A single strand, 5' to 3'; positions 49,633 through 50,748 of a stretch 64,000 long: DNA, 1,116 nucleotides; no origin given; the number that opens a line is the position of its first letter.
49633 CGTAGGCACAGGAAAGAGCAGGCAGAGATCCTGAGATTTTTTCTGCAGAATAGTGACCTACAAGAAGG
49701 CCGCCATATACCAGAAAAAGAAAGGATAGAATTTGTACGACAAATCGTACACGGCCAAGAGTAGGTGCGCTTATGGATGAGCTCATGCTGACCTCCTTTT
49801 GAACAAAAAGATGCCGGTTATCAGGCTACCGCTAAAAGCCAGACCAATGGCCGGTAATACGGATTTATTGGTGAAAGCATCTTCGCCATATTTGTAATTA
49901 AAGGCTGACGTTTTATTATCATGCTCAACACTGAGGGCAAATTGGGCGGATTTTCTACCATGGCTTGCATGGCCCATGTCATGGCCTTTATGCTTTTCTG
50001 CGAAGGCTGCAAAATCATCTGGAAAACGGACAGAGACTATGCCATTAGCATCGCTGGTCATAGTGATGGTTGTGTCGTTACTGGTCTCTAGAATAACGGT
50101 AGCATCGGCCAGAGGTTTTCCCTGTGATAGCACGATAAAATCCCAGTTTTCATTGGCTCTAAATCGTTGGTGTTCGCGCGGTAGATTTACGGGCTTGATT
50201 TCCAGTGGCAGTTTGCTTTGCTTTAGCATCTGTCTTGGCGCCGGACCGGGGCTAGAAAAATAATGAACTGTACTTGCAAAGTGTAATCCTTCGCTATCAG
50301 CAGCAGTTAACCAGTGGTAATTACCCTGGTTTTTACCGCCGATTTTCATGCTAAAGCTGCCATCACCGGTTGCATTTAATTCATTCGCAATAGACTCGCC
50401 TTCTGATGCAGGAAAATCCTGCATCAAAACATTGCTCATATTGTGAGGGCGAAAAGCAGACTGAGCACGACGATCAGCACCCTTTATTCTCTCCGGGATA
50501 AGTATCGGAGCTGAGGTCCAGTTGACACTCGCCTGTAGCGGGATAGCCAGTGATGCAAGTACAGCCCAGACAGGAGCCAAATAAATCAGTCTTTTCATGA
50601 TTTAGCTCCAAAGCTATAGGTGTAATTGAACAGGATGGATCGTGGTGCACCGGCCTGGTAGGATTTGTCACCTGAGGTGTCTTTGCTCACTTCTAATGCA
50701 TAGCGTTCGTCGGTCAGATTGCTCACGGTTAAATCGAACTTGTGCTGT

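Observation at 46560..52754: Candidate undescribed reductive uptake system: TBDR + His-rich anchored protein + polyferredoxin + CcdA-like protein + private ExbBD-TonB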

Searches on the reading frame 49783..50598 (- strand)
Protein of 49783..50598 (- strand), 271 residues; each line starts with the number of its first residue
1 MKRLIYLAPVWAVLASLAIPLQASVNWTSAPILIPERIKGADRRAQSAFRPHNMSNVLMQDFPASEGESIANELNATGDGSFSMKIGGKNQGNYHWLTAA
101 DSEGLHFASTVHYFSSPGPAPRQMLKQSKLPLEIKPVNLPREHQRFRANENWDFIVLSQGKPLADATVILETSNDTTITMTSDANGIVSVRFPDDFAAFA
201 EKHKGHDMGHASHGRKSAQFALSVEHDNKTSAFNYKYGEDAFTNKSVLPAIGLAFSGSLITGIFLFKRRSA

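Call 4: search_protein_families(library=pfam, proteins=[window:49783-50598:-], max_evalue=0.01)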
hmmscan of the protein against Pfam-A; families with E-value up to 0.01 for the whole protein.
window:49783-50598:- (271 aa): 4 families
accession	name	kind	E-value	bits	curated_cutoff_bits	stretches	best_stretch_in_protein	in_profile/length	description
PF10670.15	DUF4198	-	2.4e-08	34.8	34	1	102-193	102-196/209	Domain of unknown function (DUF4198)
PF02369.22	Big_1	-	0.0028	18.2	34.9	1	158-192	28-66/93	Bacterial Ig-like domain (group 1)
PF13620.12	CarboxypepD_reg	-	0.0037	18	32.3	1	157-190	8-42/82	Carboxypeptidase regulatory-like domain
PF11974.14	bMG3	-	0.0098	16.3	34.9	0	157-196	22-62/103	Bacterial alpha-2-macroglobulin MG3 domain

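Call 5: search_protein_families(library=ncbifam, proteins=[window:49783-50598:-], max_evalue=0.01)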
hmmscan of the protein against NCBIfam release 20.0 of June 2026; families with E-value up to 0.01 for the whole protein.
window:49783-50598:- (271 aa): 0 families

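Call 23: search_solved_structures(query=window:49783-50598:-, max_evalue=1, show_alignments=2)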
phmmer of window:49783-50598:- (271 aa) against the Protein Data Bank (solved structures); distinct sequences matched with E-value up to 1: 2.
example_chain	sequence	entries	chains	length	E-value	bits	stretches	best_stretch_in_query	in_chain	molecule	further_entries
4qyz_D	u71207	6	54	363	0.32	14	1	33-125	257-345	CRISPR system Cascade subunit CasC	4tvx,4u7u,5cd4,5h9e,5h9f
9ect_A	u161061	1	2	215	0.75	12.8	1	72-126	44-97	LPXTG-motif cell wall anchor domain protein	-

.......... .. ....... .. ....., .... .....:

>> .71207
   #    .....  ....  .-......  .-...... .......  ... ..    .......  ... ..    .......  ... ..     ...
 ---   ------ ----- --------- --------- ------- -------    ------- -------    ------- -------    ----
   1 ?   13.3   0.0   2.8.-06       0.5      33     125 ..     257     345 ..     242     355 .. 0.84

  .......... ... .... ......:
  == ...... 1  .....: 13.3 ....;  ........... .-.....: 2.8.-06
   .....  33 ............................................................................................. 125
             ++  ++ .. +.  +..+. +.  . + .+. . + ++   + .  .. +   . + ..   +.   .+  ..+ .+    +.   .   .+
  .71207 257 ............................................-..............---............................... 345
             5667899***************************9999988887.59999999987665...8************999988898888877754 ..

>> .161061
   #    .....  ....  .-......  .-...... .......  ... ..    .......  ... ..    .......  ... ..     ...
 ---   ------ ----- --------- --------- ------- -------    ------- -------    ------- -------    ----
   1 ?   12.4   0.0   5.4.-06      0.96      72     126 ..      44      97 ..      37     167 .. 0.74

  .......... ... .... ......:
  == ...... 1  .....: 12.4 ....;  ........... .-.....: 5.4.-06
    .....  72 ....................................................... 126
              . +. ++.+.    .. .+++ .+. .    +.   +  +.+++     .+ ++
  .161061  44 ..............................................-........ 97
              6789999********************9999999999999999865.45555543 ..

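Call 51: find_homologous_proteins(query=window:49783-50598:-, max_evalue=0.001)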
Query window:49783-50598:- (271 aa): 25 proteins with E <= 0.001 among 810 candidates.
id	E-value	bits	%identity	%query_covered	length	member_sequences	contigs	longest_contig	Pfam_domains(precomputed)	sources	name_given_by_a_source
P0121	2.9e-167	573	93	100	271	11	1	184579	PF10670.16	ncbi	-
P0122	6.5e-139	480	78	100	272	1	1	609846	PF10670.16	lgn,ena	-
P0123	1.3e-136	473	74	99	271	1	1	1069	PF10670.16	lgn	-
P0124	4.2e-134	464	73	100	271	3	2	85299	PF10670.16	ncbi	-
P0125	3.2e-128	445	70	100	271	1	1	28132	PF10670.16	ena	-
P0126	3.9e-124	432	89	79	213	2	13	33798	PF10670.16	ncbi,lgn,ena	-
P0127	6.1e-124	431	71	95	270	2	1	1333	PF10670.16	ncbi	-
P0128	1.0e-122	427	68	99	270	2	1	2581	PF10670.16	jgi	jgi:hypothetical protein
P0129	3.1e-120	419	66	100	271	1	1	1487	PF10670.16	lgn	-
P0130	1.6e-119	417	67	100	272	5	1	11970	PF10670.16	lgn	-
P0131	3.0e-115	402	66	97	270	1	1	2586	PF10670.16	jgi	jgi:hypothetical protein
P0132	4.3e-110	386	63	100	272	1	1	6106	PF10670.16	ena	-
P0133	7.4e-95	336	56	100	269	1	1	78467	-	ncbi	-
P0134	7.1e-86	306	55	93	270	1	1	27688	PF10670.16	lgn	-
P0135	6.2e-85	303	54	96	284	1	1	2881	PF10670.16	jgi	jgi:hypothetical protein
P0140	2.1e-65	239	58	73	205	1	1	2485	PF10670.16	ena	-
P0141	5.6e-52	195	49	74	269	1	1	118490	PF10670.16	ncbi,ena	-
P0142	1.1e-43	168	40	90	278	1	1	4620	PF10670.16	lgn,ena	-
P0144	5.0e-17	81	39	52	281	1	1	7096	PF10670.16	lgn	-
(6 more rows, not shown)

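Call 58: predict_structure(alignment_id=A2)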
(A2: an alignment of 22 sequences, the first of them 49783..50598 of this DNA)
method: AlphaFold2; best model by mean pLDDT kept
length: 271 residues; sequences in the alignment: 22
mean_pLDDT: 83.1   pTM: 0.77
mean pLDDT of the five models: 83.1, 83.0, 82.9, 81.9, 76.7
residues with pLDDT >= 90: 144; 70-90: 58; 50-70: 53; < 50: 16
segments of 3 or more residues with pLDDT < 50: 18-20, 209-212, 244-248, 269-271
pLDDT, mean of each block of 10 residues (from residue 1): 58 56 82 92 90 94 91 91 83 89 96 86 92 95 84 97 98 96 98 88 61 75 98 93 52 58 55 42
secondary structure, 60 per line:
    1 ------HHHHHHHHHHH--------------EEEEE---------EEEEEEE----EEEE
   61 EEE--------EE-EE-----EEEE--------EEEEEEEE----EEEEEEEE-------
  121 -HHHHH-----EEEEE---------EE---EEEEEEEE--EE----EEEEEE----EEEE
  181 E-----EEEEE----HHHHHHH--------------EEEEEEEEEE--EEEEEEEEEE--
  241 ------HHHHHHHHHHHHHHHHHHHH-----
elements in order: H7-17 E32-36 E46-52 E57-63 E82-85 E94-101 E106-113 H122-126 E132-136 E151-158 E167-172 E177-181 E187-191 H196-202 E217-226 E229-238 H247-266

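Call 62: fold_search(model_id=the predicted structure, library=pdb)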
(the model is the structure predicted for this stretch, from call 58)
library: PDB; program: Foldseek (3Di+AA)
matches with E <= 10: 885; with E <= 0.001: 101
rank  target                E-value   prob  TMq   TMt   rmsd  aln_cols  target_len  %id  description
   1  9mhn_A                1.0e-08  1.00  0.47  0.53   6.4       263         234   12  The structure of Zcp with cobalt bound (released 2025-12-17)
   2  9mhl_A                2.0e-08  1.00  0.46  0.53   6.5       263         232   12  The structure of Zcp with zinc bound (released 2025-12-17)
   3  9mhm_A                2.7e-08  1.00  0.46  0.52   5.7       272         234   12  The structure of Zcp with copper bound (released 2025-12-17)
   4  9mhl_B                3.0e-08  1.00  0.46  0.54   6.4       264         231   14  The structure of Zcp with zinc bound (released 2025-12-17)
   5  9mhi_A                3.5e-08  1.00  0.48  0.53   7.9       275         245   12  The structure of SeMet substituted Zcp (released 2025-12-17)
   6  9mhm_B                3.9e-08  1.00  0.47  0.54   6.9       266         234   14  The structure of Zcp with copper bound (released 2025-12-17)
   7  9mhj_B                8.0e-08  1.00  0.48  0.53   7.9       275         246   12  The structure of native Zcp (released 2025-12-17)
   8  9mhk_A                9.9e-08  1.00  0.46  0.51   8.1       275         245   12  The structure of Zcp triple mutant H29A, H31A, H142A (released 2025-12-17)
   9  1bqu_B                3.7e-06  1.00  0.23  0.27  16.5       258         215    8  CYTOKYNE-BINDING REGION OF GP130 (released 1998-08-26)
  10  2yn5_B                7.3e-06  1.00  0.23  0.22  20.2       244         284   11  Structural insight into the giant calcium-binding adhesin SiiE: implications for the adhesion of Salmonella enterica t (released 2013-04-03)
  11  2erj_F                1.0e-05  0.99  0.20  0.25  14.8       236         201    8  Crystal structure of the heterotrimeric interleukin-2 receptor in complex with interleukin-2 (released 2006-02-21)
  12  6xi3                  1.2e-05  1.00  0.23  0.17  19.1       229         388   13  Crystal structure of tetra-tandem repeat in extending region of large adhesion protein (released 2020-10-14)
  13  2yn5_A                1.2e-05  1.00  0.23  0.22  18.8       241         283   11  Structural insight into the giant calcium-binding adhesin SiiE: implications for the adhesion of Salmonella enterica t (released 2013-04-03)
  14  5irb_A                1.2e-05  1.00  0.24  0.21  22.1       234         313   14  Structural insight into host cell surface retention of a 1.5-MDa bacterial ice-binding adhesin (released 2017-07-19)
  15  7mrq                  1.3e-05  1.00  0.21  0.20  18.3       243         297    7  Chicken CNTN4 FN1-FN3 domains with T751A, V752A, Y781A, E786A mutations (released 2022-01-05)
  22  9gcb_A                2.6e-05  1.00  0.28  0.33  13.9       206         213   17  DUF4198 protein from Ideonella sakaiensis with Ni bound (released 2025-09-10)
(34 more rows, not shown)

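Call 90: search_solved_structures(query=A2, max_evalue=10, show_alignments=3)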
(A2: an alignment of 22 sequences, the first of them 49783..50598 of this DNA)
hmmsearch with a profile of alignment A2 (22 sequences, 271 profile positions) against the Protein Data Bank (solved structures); distinct sequences matched with E-value up to 10: 2.
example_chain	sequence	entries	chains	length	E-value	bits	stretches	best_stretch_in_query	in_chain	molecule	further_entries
6tpl_A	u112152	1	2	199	2.8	10.5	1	152-191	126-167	Intimin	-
7dm0_A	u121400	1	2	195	3.3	10.3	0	158-194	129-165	Biofilm-associated surface protein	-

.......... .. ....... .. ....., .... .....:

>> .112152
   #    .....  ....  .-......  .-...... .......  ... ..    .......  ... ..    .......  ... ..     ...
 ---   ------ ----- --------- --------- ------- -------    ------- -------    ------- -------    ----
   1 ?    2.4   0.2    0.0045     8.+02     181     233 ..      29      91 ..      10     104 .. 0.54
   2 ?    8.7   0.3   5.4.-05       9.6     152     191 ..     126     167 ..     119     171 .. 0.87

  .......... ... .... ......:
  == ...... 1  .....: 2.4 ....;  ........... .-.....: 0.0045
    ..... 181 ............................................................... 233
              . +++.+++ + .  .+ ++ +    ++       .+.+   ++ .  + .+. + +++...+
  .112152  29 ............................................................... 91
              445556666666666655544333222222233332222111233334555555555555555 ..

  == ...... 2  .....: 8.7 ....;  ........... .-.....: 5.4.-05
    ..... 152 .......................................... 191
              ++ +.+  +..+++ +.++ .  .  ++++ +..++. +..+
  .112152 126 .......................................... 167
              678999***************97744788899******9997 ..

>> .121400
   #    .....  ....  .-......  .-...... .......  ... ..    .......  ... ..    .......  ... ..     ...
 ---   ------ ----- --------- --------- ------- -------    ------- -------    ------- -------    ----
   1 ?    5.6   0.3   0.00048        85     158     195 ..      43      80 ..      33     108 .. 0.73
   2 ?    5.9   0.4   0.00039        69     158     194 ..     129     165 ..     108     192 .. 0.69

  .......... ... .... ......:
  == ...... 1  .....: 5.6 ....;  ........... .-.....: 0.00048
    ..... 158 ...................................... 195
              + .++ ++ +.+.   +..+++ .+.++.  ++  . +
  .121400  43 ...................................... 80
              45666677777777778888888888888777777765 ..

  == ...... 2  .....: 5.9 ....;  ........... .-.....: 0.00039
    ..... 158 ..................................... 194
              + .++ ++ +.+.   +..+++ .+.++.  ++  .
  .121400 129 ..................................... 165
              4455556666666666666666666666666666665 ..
